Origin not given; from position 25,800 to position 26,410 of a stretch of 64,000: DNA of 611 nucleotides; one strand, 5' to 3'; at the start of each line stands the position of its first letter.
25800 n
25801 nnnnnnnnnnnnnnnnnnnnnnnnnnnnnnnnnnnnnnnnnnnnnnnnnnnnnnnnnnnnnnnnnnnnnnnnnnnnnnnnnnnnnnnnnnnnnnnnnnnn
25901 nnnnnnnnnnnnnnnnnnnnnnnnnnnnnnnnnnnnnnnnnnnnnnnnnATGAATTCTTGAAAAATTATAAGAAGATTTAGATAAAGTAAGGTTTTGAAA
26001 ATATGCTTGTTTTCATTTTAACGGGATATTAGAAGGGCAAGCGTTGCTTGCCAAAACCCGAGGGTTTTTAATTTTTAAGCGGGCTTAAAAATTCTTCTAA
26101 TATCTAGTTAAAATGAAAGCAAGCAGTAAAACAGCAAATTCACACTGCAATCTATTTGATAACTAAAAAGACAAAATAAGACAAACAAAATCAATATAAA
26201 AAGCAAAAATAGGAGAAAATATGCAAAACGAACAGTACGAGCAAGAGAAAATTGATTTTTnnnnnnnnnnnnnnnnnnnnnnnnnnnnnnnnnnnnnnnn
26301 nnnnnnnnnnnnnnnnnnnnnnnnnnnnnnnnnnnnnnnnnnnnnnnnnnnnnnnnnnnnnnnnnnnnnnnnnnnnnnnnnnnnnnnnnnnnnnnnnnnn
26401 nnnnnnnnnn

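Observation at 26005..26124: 120-nt nested palindrome with the same four-way-junction design inside the parE-parC spacer, without a terminator T-run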

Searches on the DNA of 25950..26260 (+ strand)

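Call 44: search_rna_families(source=window, start=25950, end=26260, threshold=evalue, max_evalue=10)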
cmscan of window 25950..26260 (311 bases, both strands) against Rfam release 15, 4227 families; matches with E-value up to 10: 9.
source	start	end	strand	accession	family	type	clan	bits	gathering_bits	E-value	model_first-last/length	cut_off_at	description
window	26001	26128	+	RF03259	MIR1514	Gene; miRNA;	-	22.6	90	0.082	1-110/110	no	MIR1514 microRNA precursor family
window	26002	26125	-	RF04127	MIR8007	Gene; miRNA;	-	21.5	195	0.048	1-226/226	no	MIR8007 microRNA precursor family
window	26003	26125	+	RF04109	mir-1305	Gene; miRNA;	-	20.6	63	0.15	1-83/83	no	mir-1305 microRNA precursor family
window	26002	26127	-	RF03259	MIR1514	Gene; miRNA;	-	19.4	90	0.53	1-110/110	no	MIR1514 microRNA precursor family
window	25977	26147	-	RF04174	MIR4208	Gene; miRNA;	-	18.5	140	2.1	1-191/191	no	MIR4208 microRNA precursor family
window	26004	26125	+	RF04097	MIR2630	Gene; miRNA;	-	18.2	144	0.2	27-202/229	no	MIR2630 microRNA precursor family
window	26017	26114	+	RF00367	mir-BHRF1-3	Gene; miRNA;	-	16.8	80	0.74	1-65/65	no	mir-BHRF1-3 microRNA precursor family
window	26028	26063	+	RF01079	RF_site3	Cis-reg; frameshift_element;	-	13.9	50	6.7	1-39/39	no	Putative RNA-dependent RNA polymerase ribosomal frameshift site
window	26005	26124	+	RF04207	MIR5048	Gene; miRNA;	-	9.6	160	4.2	1-356/356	no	MIR5048 microRNA precursor family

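Call 68: search_dna_similar(query=window:25990-26140:+, collection=phages, mode=distant, max_evalue=0.01, max_rows=10)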
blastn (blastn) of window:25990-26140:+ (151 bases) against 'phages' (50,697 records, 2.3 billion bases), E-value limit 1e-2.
No match.

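Call 69: search_dna_similar(query=window:25990-26140:+, collection=plasmids, mode=distant, max_evalue=0.01, max_rows=10)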
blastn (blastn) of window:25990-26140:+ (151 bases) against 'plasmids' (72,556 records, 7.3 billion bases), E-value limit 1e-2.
No match.

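Call 73: build_rna_model(alignment_id=A2, structure=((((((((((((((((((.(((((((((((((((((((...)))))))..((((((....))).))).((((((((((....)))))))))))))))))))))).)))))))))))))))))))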
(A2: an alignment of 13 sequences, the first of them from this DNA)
Model R1 built from alignment A2 (13 sequences, 123 columns); structure: as given.
model positions 120; base pairs 53; branch points 2; effective number of sequences 0.51; information 0.59 bits per position. Calibrated on 0.2 Mb of random sequence (short: E-values are rough).
structure used (alignment columns):
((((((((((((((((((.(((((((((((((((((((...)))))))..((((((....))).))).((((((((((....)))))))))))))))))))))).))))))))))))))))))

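Call 74: search_with_rna_model(model_id=R1, sources=[window, L016, L017, L018, L114, L115, L117, L128, L131, L035, L021], max_evalue=10)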
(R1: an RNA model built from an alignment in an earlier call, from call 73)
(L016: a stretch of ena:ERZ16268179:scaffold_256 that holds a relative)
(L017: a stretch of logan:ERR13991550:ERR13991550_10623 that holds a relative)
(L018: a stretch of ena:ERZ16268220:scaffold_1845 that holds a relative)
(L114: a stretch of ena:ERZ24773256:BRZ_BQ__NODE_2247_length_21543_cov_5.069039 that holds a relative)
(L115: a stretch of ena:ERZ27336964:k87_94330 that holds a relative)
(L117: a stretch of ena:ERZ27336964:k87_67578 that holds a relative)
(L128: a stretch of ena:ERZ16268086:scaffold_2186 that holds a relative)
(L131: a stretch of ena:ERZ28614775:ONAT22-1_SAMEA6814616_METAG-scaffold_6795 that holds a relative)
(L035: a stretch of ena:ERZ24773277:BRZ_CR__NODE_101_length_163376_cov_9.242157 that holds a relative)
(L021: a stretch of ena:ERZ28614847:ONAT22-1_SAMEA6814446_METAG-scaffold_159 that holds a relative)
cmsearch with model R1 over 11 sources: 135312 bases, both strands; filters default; matches with E-value up to 10: 3.
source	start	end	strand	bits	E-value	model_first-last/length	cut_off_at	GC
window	26005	26124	+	132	1.6e-25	1-120/120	no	0.36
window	26005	26124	-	70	2.2e-12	1-120/120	no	0.36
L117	5052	5130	-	29.6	0.00085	23-98/120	no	0.41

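Call 75: search_with_rna_model(model_id=R1, sources=[L117, L114, L115], max_evalue=10, filters=off, show_alignments=3)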
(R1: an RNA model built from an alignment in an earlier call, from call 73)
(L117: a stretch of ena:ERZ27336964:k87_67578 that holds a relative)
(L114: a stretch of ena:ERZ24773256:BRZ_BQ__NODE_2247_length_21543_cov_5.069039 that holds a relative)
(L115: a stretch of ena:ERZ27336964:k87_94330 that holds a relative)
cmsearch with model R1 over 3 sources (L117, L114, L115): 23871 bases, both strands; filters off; matches with E-value up to 10: 13.
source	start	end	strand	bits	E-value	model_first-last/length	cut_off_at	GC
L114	1524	1644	-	41.6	4.1e-07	1-120/120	no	0.29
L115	1542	1642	-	32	4.6e-05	1-120/120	no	0.28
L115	1537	1647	+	31.9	4.8e-05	1-120/120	no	0.28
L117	5052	5130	-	29.6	0.00015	23-98/120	no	0.41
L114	1524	1644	+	27.2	0.00048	1-120/120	no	0.29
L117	5052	5130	+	11.9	0.82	24-97/120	no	0.41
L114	7565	7638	+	8.5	4.3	1-120/120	no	0.28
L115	7566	7639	+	8.5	4.3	1-120/120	no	0.28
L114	7565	7638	-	7.6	6.8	1-120/120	no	0.28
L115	7566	7639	-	7.6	6.8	1-120/120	no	0.28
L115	6447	6480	-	7.4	7.6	1-120/120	no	0.38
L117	7710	7740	+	7.1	8.9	1-120/120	no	0.29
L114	6446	6479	-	6.9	9.5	1-120/120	no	0.38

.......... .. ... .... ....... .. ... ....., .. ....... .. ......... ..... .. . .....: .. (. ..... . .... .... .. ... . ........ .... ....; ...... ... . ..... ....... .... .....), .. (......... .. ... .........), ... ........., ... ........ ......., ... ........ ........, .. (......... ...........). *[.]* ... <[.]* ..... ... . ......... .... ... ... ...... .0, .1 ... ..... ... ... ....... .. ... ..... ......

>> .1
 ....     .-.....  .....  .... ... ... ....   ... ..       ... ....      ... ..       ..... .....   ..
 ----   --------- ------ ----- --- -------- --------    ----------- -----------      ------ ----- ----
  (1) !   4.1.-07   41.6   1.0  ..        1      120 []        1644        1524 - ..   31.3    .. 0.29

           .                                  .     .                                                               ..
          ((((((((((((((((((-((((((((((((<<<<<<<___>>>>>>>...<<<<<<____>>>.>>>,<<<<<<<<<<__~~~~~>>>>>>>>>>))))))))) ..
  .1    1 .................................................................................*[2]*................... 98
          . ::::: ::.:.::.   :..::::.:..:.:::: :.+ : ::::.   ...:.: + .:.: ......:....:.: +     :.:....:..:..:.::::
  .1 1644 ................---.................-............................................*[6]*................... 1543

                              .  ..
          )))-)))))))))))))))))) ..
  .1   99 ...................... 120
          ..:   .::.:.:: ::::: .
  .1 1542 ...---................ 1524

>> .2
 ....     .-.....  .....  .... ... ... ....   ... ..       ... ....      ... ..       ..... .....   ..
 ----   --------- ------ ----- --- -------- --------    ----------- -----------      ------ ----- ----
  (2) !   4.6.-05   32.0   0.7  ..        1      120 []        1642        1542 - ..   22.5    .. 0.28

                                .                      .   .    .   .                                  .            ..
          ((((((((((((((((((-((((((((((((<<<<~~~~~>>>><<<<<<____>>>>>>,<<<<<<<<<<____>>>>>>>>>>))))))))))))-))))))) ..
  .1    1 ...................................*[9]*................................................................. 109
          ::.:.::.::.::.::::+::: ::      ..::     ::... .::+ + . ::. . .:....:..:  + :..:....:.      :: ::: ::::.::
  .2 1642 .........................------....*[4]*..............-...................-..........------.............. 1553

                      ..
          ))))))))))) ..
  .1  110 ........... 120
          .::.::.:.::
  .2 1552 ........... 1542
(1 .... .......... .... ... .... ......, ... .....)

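Call 77: search_with_rna_model(model_id=R1, source=window, max_evalue=1, filters=off)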
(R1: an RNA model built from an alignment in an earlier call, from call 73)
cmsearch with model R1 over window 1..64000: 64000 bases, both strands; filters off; matches with E-value up to 1: 6.
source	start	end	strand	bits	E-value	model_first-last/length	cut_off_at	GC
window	26005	26124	+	132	7.8e-26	1-120/120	no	0.36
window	26005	26124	-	70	1.1e-12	1-120/120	no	0.36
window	220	345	+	30.6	0.00025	1-120/120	no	0.33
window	226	345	-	18.2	0.11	1-120/120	no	0.32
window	30166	30205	+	14.8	0.55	1-120/120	no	0.2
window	22607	22656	+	13.9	0.83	1-120/120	no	0.2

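Call 78: search_with_rna_model(model_id=R1, sources=[L016, L017, L018, L019, L022, L128, L130, L131, L133, L116], max_evalue=1, filters=off)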
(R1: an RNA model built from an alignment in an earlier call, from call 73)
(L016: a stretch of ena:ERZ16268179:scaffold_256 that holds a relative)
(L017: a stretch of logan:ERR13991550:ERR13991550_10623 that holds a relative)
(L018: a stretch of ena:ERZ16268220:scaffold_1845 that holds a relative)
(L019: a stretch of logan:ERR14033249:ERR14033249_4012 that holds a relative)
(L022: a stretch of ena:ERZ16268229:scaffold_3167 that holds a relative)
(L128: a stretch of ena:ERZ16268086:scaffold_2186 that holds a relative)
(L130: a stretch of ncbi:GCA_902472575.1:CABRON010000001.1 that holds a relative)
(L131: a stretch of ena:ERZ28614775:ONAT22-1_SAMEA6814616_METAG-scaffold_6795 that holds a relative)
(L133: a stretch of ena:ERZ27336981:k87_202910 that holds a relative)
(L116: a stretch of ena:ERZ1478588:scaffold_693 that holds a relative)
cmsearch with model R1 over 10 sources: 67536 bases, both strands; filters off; matches with E-value up to 1: 2.
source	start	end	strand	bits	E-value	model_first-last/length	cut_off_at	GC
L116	1528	1648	-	41.6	1.2e-06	1-120/120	no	0.29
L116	1528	1648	+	27.2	0.0014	1-120/120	no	0.29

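Call 83: search_with_rna_model(model_id=R1, sources=[L063, L066, L067, L068, L071, L080, L082, L104, L107, L111, L057], max_evalue=10, filters=off)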
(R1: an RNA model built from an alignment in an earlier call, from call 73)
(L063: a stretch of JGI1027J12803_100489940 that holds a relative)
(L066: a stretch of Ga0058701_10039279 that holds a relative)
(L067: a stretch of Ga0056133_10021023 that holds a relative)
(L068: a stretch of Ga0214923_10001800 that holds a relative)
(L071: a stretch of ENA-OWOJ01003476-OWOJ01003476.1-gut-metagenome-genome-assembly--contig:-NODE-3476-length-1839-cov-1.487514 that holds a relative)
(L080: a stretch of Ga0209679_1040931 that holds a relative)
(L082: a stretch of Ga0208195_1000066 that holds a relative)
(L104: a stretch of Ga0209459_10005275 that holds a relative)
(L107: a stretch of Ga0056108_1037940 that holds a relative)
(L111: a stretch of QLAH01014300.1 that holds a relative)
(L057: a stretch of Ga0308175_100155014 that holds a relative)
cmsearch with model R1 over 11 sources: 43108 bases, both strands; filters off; matches with E-value up to 10: 76.
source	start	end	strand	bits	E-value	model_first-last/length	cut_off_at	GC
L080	514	625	+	41.6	7.8e-07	1-120/120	no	0.28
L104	129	250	+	40.1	1.6e-06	1-120/120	no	0.3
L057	1519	1633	+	39.9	1.7e-06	1-120/120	no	0.39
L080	514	625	-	38.7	3.2e-06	1-120/120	no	0.28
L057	1605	1708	-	38.1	4.3e-06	1-120/120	no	0.3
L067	2567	2669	-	37.2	6.4e-06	1-120/120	no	0.33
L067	2567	2669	+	36.3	1e-05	1-120/120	no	0.33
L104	129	250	-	36.2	1.1e-05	1-120/120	no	0.3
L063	1726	1852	-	35.9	1.3e-05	1-120/120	no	0.41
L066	2232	2341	-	34.2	2.9e-05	1-120/120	no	0.27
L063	1725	1853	+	34.1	2.9e-05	1-120/120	no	0.4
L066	2238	2335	+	34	3.1e-05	1-120/120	no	0.27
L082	6253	6356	-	29.3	0.0003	1-120/120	no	0.22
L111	18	79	+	29.3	0.00032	1-120/120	no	0.16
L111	18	79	-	29.3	0.00032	1-120/120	no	0.16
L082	6253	6356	+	28.3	0.00051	1-120/120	no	0.22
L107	641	746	+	28.1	0.00056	1-120/120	no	0.31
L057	449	519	+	27.5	0.00075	1-120/120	no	0.45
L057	449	519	-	27.4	0.00078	1-120/120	no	0.45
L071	18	102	-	27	0.00094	1-120/120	no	0.16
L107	643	744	-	26.9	0.001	1-120/120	no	0.32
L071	18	102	+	26.8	0.001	1-120/120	no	0.16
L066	807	945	-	25.6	0.0019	1-120/120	no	0.45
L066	807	945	+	25.5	0.002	1-120/120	no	0.45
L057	910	1035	-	25.2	0.0023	1-120/120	no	0.27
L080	3181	3305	+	23.8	0.0044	1-120/120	no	0.43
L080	3181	3305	-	23.1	0.0065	1-120/120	no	0.43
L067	2404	2516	-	23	0.0067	1-120/120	no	0.65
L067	2415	2464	+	22.9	0.0069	1-120/120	no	0.64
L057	1671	1711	+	22.9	0.007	1-120/120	no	0.22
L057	910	1035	+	22.4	0.0089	1-120/120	no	0.27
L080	2665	2775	+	19.1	0.044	1-120/120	no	0.36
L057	861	895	-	18.7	0.055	1-120/120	no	0.14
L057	1141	1175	-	18.7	0.055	1-120/120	no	0.14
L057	807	856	-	17.8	0.084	1-120/120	no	0.66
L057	1509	1551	-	17.4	0.1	1-120/120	no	0.3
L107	2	40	-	16.6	0.15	1-120/120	no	0.59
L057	862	894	+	16.4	0.17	1-120/120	no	0.15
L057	1142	1174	+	16.4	0.17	1-120/120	no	0.15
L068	795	885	+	15.8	0.23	1-120/120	no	0.14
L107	2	40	+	15.1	0.31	1-120/120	no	0.59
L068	795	885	-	14.9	0.36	1-120/120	no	0.14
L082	4095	4199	+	14.6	0.41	1-120/120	no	0.27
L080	2665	2775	-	13.7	0.64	1-120/120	no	0.36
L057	807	856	+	13.5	0.69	1-120/120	no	0.66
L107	520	589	+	13.2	0.81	1-120/120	no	0.24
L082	4095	4199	-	13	0.88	1-120/120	no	0.27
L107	520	589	-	12.1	1.3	1-120/120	no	0.24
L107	603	639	+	11.4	1.9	1-120/120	no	0.19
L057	1410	1473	+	11.4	1.9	31-90/120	no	0.28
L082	2684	2720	-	11.3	2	1-120/120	no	0.14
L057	1106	1129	+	10.4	3.1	1-120/120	no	0.75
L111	626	681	+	10.2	3.4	1-120/120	no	0.25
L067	3044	3073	-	10.2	3.5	1-120/120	no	0.7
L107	609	633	-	10.1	3.6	1-120/120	no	0.2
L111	626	681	-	10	3.7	1-120/120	no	0.25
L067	3044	3073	+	9.9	3.9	1-120/120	no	0.7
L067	2902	2974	-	9.5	4.8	1-120/120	no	0.66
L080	2779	2803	+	9.3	5.3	1-120/120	no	0.4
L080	2779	2803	-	9.2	5.6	1-120/120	no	0.4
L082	2684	2720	+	9.2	5.7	1-120/120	no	0.14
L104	4412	4464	+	9.1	5.8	1-120/120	no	0.49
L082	5761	5795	+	9.1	5.9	1-120/120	no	0.17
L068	6287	6361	-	9.1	6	1-120/120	no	0.24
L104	1372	1414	-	8.9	6.4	1-120/120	no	0.19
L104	1372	1414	+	8.7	7.1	1-120/120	no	0.19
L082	1784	1852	-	8.6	7.5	22-99/120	no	0.23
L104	4409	4467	-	8.6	7.5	1-120/120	no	0.46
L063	991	1021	-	8.5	7.9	1-120/120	no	0.58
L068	2258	2346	+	8.5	8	1-120/120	no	0.26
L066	3531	3589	-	8.5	8.1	1-120/120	no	0.42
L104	609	651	+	8.4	8.2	1-120/120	no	0.23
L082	828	881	+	8.3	8.6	1-120/120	no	0.19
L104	609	651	-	8.2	9.3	1-120/120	no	0.23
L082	5761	5795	-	8.1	9.5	1-120/120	no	0.17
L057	1106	1129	-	8.1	9.7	1-120/120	no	0.75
